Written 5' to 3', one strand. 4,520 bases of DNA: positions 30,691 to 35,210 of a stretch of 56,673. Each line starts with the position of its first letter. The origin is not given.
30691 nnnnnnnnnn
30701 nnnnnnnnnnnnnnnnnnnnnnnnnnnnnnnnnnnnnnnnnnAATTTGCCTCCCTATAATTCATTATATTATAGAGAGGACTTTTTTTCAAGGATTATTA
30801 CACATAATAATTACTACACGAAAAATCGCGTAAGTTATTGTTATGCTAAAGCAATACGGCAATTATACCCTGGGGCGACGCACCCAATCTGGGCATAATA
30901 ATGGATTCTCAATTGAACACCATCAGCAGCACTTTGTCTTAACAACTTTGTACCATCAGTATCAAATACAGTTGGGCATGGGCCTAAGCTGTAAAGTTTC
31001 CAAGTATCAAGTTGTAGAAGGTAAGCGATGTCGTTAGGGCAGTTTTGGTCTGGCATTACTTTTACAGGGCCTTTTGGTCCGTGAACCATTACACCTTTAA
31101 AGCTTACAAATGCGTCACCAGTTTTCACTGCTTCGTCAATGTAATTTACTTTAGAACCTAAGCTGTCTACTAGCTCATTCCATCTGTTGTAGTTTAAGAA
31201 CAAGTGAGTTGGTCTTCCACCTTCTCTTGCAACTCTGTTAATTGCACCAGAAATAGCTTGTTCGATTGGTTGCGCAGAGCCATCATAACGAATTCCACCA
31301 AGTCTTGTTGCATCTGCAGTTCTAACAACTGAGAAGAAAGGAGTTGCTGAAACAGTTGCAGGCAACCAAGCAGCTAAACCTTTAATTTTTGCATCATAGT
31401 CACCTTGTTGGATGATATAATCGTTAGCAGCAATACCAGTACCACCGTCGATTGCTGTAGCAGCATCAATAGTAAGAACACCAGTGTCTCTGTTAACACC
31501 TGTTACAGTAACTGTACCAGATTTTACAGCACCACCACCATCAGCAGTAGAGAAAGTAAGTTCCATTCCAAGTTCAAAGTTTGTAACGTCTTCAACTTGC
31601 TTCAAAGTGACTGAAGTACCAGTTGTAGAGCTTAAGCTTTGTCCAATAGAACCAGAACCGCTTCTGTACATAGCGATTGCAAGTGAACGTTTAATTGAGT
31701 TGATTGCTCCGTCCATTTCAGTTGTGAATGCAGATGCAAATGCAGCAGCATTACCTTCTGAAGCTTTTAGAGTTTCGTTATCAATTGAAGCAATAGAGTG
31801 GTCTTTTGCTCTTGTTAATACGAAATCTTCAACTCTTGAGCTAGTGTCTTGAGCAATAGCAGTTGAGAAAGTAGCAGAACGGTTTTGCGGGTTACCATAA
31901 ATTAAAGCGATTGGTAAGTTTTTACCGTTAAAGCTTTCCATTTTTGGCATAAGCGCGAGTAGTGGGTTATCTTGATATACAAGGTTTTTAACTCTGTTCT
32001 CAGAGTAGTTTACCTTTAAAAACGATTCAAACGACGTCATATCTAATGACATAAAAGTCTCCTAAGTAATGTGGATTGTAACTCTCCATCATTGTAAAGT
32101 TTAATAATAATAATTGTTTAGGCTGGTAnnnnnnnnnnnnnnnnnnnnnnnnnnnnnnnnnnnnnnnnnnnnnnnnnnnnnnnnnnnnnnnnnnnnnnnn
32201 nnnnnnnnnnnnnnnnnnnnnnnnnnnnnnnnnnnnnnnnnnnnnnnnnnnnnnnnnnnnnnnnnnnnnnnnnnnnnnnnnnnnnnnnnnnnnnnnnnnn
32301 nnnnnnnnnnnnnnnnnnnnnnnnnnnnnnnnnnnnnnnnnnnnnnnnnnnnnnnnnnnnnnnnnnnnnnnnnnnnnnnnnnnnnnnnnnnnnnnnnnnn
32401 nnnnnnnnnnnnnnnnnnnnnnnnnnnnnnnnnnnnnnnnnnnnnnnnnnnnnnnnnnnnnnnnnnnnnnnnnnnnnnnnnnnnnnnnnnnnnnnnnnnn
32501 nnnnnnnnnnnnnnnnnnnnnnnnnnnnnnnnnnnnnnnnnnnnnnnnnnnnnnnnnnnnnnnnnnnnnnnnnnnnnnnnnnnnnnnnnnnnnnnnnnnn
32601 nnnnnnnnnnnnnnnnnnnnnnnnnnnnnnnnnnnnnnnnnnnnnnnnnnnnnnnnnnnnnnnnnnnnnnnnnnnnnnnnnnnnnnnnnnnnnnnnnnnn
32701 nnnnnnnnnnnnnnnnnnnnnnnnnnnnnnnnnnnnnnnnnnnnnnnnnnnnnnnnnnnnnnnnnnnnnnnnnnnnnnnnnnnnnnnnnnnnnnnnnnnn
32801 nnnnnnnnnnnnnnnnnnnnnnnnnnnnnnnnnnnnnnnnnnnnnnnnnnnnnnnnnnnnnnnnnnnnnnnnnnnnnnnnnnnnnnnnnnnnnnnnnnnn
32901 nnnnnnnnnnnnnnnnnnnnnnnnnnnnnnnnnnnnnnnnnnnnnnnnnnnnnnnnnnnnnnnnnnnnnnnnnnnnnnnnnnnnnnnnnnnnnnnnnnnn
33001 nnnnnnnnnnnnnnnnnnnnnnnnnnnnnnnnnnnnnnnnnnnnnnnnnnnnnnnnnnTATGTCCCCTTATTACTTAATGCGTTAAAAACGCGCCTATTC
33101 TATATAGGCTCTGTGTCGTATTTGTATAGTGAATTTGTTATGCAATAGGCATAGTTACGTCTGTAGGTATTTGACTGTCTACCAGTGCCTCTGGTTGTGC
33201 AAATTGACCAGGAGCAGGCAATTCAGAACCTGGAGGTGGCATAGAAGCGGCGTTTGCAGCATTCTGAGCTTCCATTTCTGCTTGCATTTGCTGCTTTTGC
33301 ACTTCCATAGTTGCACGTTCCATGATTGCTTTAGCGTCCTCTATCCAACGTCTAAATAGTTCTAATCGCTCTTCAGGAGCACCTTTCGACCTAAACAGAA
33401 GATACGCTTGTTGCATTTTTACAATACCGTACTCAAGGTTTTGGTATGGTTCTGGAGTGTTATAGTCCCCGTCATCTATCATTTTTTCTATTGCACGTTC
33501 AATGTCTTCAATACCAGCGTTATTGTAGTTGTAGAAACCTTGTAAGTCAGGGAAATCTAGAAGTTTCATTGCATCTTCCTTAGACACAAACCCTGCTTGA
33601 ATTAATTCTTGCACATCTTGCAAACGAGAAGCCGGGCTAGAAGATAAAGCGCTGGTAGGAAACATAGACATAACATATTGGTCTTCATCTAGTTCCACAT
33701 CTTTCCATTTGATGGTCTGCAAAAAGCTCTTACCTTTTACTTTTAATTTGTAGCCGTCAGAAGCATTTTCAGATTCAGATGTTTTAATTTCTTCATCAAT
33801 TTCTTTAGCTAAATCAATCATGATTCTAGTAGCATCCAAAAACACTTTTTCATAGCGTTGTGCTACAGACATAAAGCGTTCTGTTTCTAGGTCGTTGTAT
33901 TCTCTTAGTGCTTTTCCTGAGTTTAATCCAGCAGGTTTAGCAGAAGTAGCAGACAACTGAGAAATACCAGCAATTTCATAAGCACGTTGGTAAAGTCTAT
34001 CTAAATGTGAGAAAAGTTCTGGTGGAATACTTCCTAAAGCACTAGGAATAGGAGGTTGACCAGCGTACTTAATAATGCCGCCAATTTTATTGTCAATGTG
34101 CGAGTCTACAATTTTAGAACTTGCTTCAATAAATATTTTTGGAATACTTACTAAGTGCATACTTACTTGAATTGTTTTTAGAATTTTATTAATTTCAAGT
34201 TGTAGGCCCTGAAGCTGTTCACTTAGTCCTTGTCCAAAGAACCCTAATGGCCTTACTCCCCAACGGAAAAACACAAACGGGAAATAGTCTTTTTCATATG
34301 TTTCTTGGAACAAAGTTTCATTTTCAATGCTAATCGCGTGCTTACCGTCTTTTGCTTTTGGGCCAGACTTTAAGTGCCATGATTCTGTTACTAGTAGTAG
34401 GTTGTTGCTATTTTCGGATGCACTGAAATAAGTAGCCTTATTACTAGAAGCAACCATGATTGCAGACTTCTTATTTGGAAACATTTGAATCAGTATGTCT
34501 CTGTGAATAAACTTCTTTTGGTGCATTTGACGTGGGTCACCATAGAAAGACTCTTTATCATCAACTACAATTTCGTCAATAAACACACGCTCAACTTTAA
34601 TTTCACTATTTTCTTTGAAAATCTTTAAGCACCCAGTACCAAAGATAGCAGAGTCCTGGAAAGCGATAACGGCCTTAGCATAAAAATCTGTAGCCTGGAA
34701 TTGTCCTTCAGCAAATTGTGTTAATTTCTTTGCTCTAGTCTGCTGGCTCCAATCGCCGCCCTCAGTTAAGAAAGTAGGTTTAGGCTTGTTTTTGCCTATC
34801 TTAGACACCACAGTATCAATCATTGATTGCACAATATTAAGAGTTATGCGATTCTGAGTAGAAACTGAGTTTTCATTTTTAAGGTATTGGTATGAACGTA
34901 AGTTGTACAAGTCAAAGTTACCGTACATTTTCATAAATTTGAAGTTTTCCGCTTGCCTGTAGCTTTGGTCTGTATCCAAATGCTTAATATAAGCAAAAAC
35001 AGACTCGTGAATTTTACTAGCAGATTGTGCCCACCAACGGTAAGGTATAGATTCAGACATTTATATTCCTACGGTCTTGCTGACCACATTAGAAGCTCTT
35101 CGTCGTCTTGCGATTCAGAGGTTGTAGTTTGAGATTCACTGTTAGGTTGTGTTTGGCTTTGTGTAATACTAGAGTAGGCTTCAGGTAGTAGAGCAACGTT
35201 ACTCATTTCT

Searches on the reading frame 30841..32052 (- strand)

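Call 9: search_protein_families(library=phrogs, proteins=[window:30841-32052:-])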
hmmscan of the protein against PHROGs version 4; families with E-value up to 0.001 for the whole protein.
window:30841-32052:- (403 aa): 1 family
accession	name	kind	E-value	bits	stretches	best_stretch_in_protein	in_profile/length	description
phrog_14242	-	head and packaging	1.2e-10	41.7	1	4-235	4-229/396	major head protein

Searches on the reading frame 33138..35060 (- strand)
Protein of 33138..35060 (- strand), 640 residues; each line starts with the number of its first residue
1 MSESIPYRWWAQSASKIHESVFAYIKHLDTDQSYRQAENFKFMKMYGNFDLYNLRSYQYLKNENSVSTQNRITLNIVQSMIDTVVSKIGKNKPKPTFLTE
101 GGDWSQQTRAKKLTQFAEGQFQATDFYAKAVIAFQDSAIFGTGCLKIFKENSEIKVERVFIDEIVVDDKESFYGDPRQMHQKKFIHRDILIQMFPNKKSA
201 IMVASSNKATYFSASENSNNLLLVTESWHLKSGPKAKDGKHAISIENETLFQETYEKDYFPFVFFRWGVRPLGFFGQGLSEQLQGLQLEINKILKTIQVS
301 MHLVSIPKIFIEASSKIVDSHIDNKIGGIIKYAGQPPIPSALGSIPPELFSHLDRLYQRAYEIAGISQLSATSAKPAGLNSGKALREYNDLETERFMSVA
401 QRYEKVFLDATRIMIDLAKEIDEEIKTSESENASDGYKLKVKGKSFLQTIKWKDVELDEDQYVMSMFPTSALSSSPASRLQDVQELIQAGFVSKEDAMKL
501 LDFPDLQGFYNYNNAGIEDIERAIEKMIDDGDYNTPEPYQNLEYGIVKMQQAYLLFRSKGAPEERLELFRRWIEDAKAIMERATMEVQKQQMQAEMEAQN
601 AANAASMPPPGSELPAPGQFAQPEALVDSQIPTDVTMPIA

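Call 9: search_protein_families(library=phrogs, proteins=[window:33138-35060:-])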
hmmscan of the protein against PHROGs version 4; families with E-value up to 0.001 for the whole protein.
window:33138-35060:- (640 aa): 3 families
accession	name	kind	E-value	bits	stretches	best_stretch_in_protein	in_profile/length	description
phrog_156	-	head and packaging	1.1e-17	64.8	1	67-605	56-631/681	portal protein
phrog_332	-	connector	4.6e-17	62.6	1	110-410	107-417/560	head-tail adaptor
phrog_1216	-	head and packaging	3.2e-05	23.7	0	216-424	293-515/714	portal protein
